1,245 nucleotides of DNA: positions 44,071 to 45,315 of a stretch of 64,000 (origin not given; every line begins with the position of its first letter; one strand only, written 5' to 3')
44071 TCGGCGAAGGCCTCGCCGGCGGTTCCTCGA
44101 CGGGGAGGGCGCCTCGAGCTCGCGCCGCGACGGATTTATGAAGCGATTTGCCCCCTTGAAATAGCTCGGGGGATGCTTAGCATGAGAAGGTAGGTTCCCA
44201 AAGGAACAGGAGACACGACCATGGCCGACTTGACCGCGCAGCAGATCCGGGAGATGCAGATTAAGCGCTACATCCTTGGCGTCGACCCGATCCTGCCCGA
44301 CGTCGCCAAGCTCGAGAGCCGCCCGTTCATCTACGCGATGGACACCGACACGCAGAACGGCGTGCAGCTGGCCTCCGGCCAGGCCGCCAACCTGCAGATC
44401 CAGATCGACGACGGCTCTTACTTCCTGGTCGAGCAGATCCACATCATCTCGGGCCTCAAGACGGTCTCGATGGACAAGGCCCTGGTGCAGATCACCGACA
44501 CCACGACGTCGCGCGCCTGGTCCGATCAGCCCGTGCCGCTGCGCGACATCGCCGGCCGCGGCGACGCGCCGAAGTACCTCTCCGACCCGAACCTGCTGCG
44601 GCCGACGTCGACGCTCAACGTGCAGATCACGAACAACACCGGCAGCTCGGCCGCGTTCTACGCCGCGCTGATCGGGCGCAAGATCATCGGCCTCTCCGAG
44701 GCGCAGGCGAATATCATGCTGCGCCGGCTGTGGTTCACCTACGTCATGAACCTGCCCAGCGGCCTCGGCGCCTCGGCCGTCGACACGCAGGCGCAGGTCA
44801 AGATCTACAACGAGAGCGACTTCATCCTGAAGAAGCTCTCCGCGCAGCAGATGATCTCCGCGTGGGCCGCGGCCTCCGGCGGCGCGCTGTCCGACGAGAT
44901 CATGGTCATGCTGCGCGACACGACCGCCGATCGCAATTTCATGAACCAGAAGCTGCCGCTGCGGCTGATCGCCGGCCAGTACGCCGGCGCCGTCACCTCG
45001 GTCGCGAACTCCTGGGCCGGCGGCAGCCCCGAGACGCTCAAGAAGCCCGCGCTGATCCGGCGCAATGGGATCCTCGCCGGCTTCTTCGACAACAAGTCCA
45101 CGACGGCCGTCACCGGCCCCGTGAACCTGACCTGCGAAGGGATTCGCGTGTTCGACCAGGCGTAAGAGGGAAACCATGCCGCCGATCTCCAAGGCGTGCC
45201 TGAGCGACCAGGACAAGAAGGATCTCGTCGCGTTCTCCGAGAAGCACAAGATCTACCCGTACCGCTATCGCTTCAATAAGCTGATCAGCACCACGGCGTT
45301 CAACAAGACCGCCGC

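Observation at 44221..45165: Internal duplication in the 314-aa capsid candidate: two homologous halves with matching motif order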

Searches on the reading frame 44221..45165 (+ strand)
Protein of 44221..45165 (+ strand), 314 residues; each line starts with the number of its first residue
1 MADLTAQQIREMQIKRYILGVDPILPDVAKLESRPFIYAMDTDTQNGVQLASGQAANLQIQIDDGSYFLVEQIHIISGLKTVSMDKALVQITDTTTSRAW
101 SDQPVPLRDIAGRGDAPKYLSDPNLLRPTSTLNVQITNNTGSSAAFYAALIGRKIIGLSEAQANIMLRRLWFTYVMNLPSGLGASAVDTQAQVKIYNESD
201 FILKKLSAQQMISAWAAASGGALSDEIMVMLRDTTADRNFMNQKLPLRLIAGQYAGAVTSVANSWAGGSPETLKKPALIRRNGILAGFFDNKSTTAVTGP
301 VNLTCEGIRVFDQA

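Call 5: search_protein_families(library=pfam, proteins=[window:44221-45165:+], max_evalue=1)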
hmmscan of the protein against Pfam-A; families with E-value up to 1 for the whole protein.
window:44221-45165:+ (314 aa): 0 families

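Call 6: search_protein_families(library=phrogs, proteins=[window:44221-45165:+], max_evalue=1)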
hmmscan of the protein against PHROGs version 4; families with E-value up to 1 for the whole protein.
window:44221-45165:+ (314 aa): 1 family
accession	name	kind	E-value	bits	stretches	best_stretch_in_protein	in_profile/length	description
phrog_24309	-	head and packaging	0.28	12.3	0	15-112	3-91/136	virion structural protein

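Call 8: find_homologous_proteins(query=window:44221-45165:+)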
Query window:44221-45165:+ (314 aa): 34 proteins with E <= 0.001 among 4158 candidates.
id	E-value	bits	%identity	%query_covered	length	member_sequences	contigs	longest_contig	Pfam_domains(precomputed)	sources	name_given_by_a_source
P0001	6.7e-201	683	100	100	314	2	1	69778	-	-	-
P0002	1.9e-170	584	84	100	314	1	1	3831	-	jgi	jgi:hypothetical protein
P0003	8.6e-159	545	79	99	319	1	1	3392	-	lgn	-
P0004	4.9e-153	526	89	85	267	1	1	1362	-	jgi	jgi:hypothetical protein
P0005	2.1e-141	488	75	99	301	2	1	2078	-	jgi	jgi:hypothetical protein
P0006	3.9e-109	382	57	97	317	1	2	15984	-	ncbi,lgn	-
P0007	1.6e-107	377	59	96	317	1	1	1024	-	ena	-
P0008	8.9e-107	375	60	95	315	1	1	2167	-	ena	-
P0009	6.3e-106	372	57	96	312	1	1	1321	-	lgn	-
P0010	1.6e-105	370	57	98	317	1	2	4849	-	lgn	-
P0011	1.8e-105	370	57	96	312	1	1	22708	-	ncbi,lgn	-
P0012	2.2e-101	357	55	98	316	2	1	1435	-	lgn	-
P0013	6.9e-99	349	55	99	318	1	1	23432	-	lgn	-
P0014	1.2e-98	348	52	98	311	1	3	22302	-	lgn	-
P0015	1.1e-93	332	51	96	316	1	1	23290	-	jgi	jgi:hypothetical protein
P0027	1.7e-73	265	45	98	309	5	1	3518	-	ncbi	-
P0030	1.3e-69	253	45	95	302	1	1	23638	-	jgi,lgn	jgi:hypothetical protein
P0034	4.4e-28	116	29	97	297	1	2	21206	-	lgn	-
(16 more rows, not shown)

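Call 17: find_encoding_contigs(protein=P0011, flank=10000, max_places=2)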
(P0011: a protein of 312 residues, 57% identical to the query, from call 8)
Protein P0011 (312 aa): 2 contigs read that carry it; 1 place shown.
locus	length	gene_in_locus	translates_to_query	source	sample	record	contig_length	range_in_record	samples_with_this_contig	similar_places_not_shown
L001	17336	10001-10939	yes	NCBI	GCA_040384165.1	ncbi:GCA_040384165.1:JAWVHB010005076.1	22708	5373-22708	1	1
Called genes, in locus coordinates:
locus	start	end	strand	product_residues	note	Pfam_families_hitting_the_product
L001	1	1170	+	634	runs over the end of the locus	PF03175:DNA_pol_B_2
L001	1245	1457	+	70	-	-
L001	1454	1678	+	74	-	-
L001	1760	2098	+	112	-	-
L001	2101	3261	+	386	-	-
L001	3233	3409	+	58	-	-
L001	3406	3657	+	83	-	-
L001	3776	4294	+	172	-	PF01841:Transglut_core (weak)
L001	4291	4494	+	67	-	-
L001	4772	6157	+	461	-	-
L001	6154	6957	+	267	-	-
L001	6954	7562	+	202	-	-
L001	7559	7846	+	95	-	-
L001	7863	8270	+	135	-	-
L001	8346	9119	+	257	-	-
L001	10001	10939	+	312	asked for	-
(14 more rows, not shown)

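Call 18: predict_structure(alignment_id=A1)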
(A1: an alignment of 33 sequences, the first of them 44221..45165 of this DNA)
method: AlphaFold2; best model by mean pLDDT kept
length: 314 residues; sequences in the alignment: 33
mean_pLDDT: 89.2   pTM: 0.87
mean pLDDT of the five models: 89.2, 88.7, 88.6, 87.9, 86.4
residues with pLDDT >= 90: 206; 70-90: 87; 50-70: 21; < 50: 0
segments of 3 or more residues with pLDDT < 50: none
pLDDT, mean of each block of 10 residues (from residue 1): 84 92 93 96 87 94 92 91 86 92 93 89 94 94 93 94 93 94 91 93 92 75 80 92 91 72 67 89 94 87 94 74
secondary structure, 60 per line:
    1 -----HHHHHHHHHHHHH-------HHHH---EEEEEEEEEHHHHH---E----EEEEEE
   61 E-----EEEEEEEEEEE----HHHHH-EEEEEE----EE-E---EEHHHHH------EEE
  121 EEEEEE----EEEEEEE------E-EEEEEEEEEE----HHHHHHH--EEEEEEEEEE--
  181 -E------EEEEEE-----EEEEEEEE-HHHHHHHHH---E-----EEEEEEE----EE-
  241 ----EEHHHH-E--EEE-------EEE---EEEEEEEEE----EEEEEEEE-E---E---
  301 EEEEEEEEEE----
elements in order: H6-18 H26-29 E33-41 H42-46 E55-61 E67-77 H82-86 E88-93 H107-111 E118-126 E131-137 E146-155 H160-166 E169-178 E189-194 E200-207 H209-217 E227-233 H247-250 E255-257 E265-267 E271-279 E284-291 E301-310

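Call 21: fold_search(model_id=the predicted structure, library=pdb)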
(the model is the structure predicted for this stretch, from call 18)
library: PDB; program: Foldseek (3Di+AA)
matches with E <= 10: 1784; with E <= 0.001: 81
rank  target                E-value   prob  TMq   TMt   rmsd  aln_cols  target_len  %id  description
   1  1w8x_E                8.4e-08  1.00  0.46  0.40  11.8       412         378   11  Structural analysis of PRD1 (released 2004-11-11)
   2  7ook_A                1.6e-07  1.00  0.44  0.39  11.6       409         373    9  Bacteriophage PRD1 Major Capsid Protein P3 in complex with CPZ (released 2022-06-08)
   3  1w8x_F                1.8e-07  1.00  0.47  0.40  12.0       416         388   10  Structural analysis of PRD1 (released 2004-11-11)
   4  1w8x_L                1.9e-07  1.00  0.47  0.40  11.7       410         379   11  Structural analysis of PRD1 (released 2004-11-11)
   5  3kk5_A                2.6e-07  1.00  0.40  0.33  10.8       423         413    7  Crystal structure of PBCV-1 VP54 fitted into a cryo-EM reconstruction of the virophage Sputnik (released 2009-11-17)
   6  1hqn_B                3.6e-07  1.00  0.46  0.40  11.7       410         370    9  THE SELENOMETHIONINE DERIVATIVE OF P3, THE MAJOR COAT PROTEIN OF THE LIPID-CONTAINING BACTERIOPHAGE PRD1. (released 2001-01-17)
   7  5tip_A                3.8e-07  1.00  0.38  0.30   9.9       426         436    9  The Structure of the Major Capsid protein of PBCV-1 (released 2017-10-18)
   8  1hx6_B                4.0e-07  1.00  0.46  0.41  11.3       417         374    9  P3, THE MAJOR COAT PROTEIN OF THE LIPID-CONTAINING BACTERIOPHAGE PRD1. (released 2001-01-24)
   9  1w8x_C                4.0e-07  1.00  0.46  0.40  12.0       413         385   11  Structural analysis of PRD1 (released 2004-11-11)
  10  1hx6_C                4.2e-07  1.00  0.46  0.40  11.7       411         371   10  P3, THE MAJOR COAT PROTEIN OF THE LIPID-CONTAINING BACTERIOPHAGE PRD1. (released 2001-01-24)
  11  1gw7_D                5.3e-07  1.00  0.47  0.41  11.6       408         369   11  QUASI-ATOMIC RESOLUTION MODEL OF BACTERIOPHAGE PRD1 CAPSID, OBTAINED BY COMBINED CRYO-EM AND X-RAY CRYSTALLOGRAPHY. (released 2002-03-13)
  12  1gw8_D                5.3e-07  1.00  0.47  0.41  11.6       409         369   10  quasi-atomic resolution model of bacteriophage PRD1 sus607 mutant, obtained by combined cryo-EM and X-ray crystallogra (released 2002-03-15)
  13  1hqn_A                5.9e-07  1.00  0.45  0.39  11.7       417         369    9  THE SELENOMETHIONINE DERIVATIVE OF P3, THE MAJOR COAT PROTEIN OF THE LIPID-CONTAINING BACTERIOPHAGE PRD1. (released 2001-01-17)
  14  1w8x_K                6.2e-07  1.00  0.48  0.41  11.9       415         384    9  Structural analysis of PRD1 (released 2004-11-11)
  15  6q5u_D                7.3e-07  1.00  0.47  0.41  11.8       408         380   10  High resolution electron cryo-microscopy structure of the bacteriophage PR772 (released 2019-06-19)
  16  1cjd_C                7.7e-07  1.00  0.46  0.41  11.6       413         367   10  THE BACTERIOPHAGE PRD1 COAT PROTEIN, P3, IS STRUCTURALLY SIMILAR TO HUMAN ADENOVIRUS HEXON (released 1999-09-20)
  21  1cjd_B                1.1e-06  1.00  0.48  0.42  11.2       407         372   10  THE BACTERIOPHAGE PRD1 COAT PROTEIN, P3, IS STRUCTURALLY SIMILAR TO HUMAN ADENOVIRUS HEXON (released 1999-09-20)
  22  1hqn_C                1.1e-06  1.00  0.46  0.40  11.3       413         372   10  THE SELENOMETHIONINE DERIVATIVE OF P3, THE MAJOR COAT PROTEIN OF THE LIPID-CONTAINING BACTERIOPHAGE PRD1. (released 2001-01-17)
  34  1cjd_A                3.3e-06  1.00  0.45  0.40  10.5       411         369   11  THE BACTERIOPHAGE PRD1 COAT PROTEIN, P3, IS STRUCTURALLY SIMILAR TO HUMAN ADENOVIRUS HEXON (released 1999-09-20)
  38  7v1v_A                4.8e-06  1.00  0.49  0.37   8.1       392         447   10  Difructose dianhydride I synthase/hydrolase (alphaFFase1) from Bifidobacterium dentium, ligand-free form (released 2021-11-03)
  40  4kq7_A                7.1e-06  1.00  0.48  0.42   7.4       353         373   11  Crystal structure of a DUF2961 family protein (BACUNI_00161) from Bacteroides uniformis ATCC 8492 at 1.62 A resolution (released 2013-07-17)
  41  8ic8_H                8.4e-06  1.00  0.46  0.41   8.3       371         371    8  Exo-alpha-D-arabinofuranosidase from Microbacterium arabinogalactanolyticum (released 2023-08-16)
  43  8ic8_A                8.9e-06  1.00  0.45  0.39   9.7       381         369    9  Exo-alpha-D-arabinofuranosidase from Microbacterium arabinogalactanolyticum (released 2023-08-16)
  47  7v1v_B                2.3e-05  1.00  0.50  0.38   8.0       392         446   10  Difructose dianhydride I synthase/hydrolase (alphaFFase1) from Bifidobacterium dentium, ligand-free form (released 2021-11-03)
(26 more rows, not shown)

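Call 22: fold_search(model_id=the predicted structure, library=viral)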
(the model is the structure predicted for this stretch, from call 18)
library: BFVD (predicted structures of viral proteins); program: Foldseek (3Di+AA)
matches with E <= 10: 1755; with E <= 0.001: 83
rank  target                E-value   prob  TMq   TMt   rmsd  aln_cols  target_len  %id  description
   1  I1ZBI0                2.7e-08  1.00  0.50  0.59   6.9       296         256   11  (no name in the UniProt tables at hand)
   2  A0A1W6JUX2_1          1.5e-07  1.00  0.21  0.10  47.1       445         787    8  Uncharacterized protein [Vibrio phage pVco-5]
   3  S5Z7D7                9.5e-07  1.00  0.47  0.43  10.7       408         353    8  Putative major capsid protein [Bacillus phage Wip1]
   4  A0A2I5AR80            1.0e-06  1.00  0.48  0.40  11.8       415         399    7  Major capsid protein [Gluconobacter phage GC1]
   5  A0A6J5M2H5            1.2e-06  1.00  0.22  0.16  36.0       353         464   12  Uncharacterized protein [uncultured Caudovirales phage]
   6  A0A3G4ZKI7            2.6e-06  1.00  0.48  0.36  12.2       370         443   10  Uncharacterized protein [Terrestrivirus sp.]
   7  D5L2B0                3.4e-06  1.00  0.46  0.52   7.1       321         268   11  Uncharacterized protein [uncultured virus]
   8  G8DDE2                5.3e-06  1.00  0.40  0.33   9.7       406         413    9  (no name in the UniProt tables at hand)
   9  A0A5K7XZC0            6.6e-06  1.00  0.42  0.30  13.2       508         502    7  Major capsid protein homolog protein [Abalone asfa-like virus]
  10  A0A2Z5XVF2            8.7e-06  0.99  0.21  0.12  23.9       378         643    7  Putative minor tail protein [Mycobacterium phage PP]
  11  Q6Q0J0                9.7e-06  1.00  0.39  0.36  11.8       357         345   10  Coat protein [Sulfolobus turreted icosahedral virus 1]
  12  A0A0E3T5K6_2          9.7e-06  0.97  0.23  0.09  56.1       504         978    9  Tail fiber [Bacillus phage Stills]
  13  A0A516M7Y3            1.3e-05  0.99  0.22  0.21  17.7       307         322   10  (no name in the UniProt tables at hand)
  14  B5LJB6                1.4e-05  0.92  0.21  0.09  24.7       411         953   12  Uncharacterized protein [Mycobacterium phage Myrna]
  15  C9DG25                1.5e-05  1.00  0.28  0.35  11.2       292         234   10  Uncharacterized protein [Delftia phage PhiW-14]
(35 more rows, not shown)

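Call 24: find_encoding_contigs(protein=P0013, flank=10000, max_places=1)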
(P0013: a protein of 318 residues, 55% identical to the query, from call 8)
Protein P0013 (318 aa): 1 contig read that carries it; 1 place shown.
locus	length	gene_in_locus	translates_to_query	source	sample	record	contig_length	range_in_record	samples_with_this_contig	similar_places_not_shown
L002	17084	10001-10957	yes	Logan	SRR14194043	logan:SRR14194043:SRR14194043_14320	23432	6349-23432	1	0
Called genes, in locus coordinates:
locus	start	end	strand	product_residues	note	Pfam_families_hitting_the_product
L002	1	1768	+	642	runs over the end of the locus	PF03175:DNA_pol_B_2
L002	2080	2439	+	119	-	-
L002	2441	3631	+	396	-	-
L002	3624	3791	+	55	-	-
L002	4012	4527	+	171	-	PF01841:Transglut_core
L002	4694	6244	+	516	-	-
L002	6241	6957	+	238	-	-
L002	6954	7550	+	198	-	-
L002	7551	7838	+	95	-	-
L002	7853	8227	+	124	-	-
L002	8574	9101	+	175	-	-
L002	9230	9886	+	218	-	-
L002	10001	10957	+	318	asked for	-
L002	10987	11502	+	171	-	-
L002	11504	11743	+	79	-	-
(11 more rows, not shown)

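Call 25: find_encoding_contigs(protein=P0030, flank=10000, max_places=1)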
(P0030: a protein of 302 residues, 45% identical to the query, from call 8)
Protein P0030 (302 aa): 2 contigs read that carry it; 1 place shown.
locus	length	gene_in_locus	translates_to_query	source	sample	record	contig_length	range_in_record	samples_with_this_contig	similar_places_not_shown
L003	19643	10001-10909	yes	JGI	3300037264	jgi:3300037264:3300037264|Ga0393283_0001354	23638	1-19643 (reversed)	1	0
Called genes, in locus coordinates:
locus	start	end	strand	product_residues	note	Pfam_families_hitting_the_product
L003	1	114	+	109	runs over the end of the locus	-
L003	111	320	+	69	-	-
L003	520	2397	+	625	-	PF03175:DNA_pol_B_2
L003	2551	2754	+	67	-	-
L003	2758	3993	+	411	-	-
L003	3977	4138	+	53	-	-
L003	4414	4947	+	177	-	PF01841:Transglut_core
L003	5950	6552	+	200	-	-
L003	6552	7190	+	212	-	-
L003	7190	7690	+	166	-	-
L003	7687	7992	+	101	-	-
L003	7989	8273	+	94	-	-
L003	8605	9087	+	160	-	-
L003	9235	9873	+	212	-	-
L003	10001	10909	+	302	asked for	-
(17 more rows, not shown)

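Call 26: find_encoding_contigs(protein=P0034, flank=10000, max_places=1)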
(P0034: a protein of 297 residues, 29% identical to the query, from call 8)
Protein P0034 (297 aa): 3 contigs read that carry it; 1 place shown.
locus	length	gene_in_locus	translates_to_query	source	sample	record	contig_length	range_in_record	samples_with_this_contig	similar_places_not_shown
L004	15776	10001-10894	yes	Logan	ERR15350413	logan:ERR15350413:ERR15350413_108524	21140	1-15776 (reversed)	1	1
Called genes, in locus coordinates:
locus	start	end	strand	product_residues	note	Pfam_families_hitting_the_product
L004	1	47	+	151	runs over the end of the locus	-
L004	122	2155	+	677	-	PF03175:DNA_pol_B_2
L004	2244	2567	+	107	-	-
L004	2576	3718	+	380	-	-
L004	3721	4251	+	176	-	PF01841:Transglut_core (weak)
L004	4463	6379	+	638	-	-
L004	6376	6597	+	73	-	-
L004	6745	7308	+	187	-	-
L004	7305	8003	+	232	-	-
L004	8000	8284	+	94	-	-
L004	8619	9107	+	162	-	-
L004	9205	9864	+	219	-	-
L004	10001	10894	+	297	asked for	-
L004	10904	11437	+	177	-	-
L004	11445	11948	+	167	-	-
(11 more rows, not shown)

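Call 35: search_solved_structures(query=A1, max_evalue=10)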
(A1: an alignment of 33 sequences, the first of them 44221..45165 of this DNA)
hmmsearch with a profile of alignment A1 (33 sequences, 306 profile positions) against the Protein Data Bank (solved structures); distinct sequences matched with E-value up to 10: 3.
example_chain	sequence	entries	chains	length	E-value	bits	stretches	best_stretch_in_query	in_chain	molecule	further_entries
6v4x_C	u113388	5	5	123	0.3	13.4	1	80-129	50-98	U7 snRNA-associated Sm-like protein LSm10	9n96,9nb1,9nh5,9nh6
6l18_A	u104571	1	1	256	0.42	12.9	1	191-267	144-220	Deoxycytidylate 5-hydroxymethyltransferase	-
1b49_A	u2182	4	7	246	0.53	12.6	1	191-267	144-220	PROTEIN (DEOXYCYTIDYLATE HYDROXYMETHYLASE) | Deoxycytidylate 5-hydroxymethyltransferase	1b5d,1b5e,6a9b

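Call 42: find_related_loci(query=A1, collection=genome_contigs, flank=10000)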
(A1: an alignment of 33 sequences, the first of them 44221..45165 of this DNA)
Query A1 (314 aa) in genome_contigs; peptide patterns used: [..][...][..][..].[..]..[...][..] (x = any residue, [..] = any of these).
26 stretches matched a pattern, but none encodes a relative of the query by tblastn (E <= 1e-3).

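Call 43: find_related_loci(query=A1, collection=viral_contigs, flank=10000)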
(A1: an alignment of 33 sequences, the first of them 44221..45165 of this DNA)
Query A1 (314 aa) in viral_contigs; peptide patterns used: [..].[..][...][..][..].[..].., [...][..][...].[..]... (x = any residue, [..] = any of these).
130 stretches matched a pattern, but none encodes a relative of the query by tblastn (E <= 1e-3).

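Call 44: list_cluster_members(proteins=[P0006, P0011, P0027, P0002, P0015, P0030])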
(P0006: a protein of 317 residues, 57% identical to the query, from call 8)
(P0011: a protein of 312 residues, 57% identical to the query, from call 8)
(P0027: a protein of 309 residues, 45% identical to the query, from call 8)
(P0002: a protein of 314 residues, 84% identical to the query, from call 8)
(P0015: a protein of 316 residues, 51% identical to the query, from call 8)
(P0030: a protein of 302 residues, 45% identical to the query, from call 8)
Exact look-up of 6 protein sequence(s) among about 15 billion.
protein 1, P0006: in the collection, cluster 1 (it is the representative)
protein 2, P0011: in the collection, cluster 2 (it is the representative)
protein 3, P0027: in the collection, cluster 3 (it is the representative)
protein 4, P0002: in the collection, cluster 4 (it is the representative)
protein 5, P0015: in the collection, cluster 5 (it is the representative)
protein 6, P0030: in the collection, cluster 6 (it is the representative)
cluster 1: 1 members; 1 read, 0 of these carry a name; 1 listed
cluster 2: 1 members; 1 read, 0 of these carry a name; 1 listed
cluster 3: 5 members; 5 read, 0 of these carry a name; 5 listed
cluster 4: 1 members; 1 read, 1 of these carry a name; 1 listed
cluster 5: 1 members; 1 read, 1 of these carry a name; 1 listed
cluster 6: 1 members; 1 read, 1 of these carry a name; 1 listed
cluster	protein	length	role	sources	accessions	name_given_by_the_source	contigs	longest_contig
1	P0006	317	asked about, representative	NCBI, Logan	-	-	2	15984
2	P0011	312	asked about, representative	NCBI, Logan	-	-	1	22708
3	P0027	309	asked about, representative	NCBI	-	-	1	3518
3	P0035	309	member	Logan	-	-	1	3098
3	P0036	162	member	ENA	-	-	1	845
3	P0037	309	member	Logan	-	-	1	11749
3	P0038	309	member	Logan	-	-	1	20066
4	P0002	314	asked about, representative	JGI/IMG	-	hypothetical protein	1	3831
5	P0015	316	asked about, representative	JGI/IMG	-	hypothetical protein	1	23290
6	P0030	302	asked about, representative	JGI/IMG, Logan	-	hypothetical protein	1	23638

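Call 67: search_dna_similar(query=window:44221-45165:+, collection=phages, mode=protein, max_evalue=0.01)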
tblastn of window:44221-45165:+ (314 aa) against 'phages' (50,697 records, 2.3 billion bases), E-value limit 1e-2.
No match.
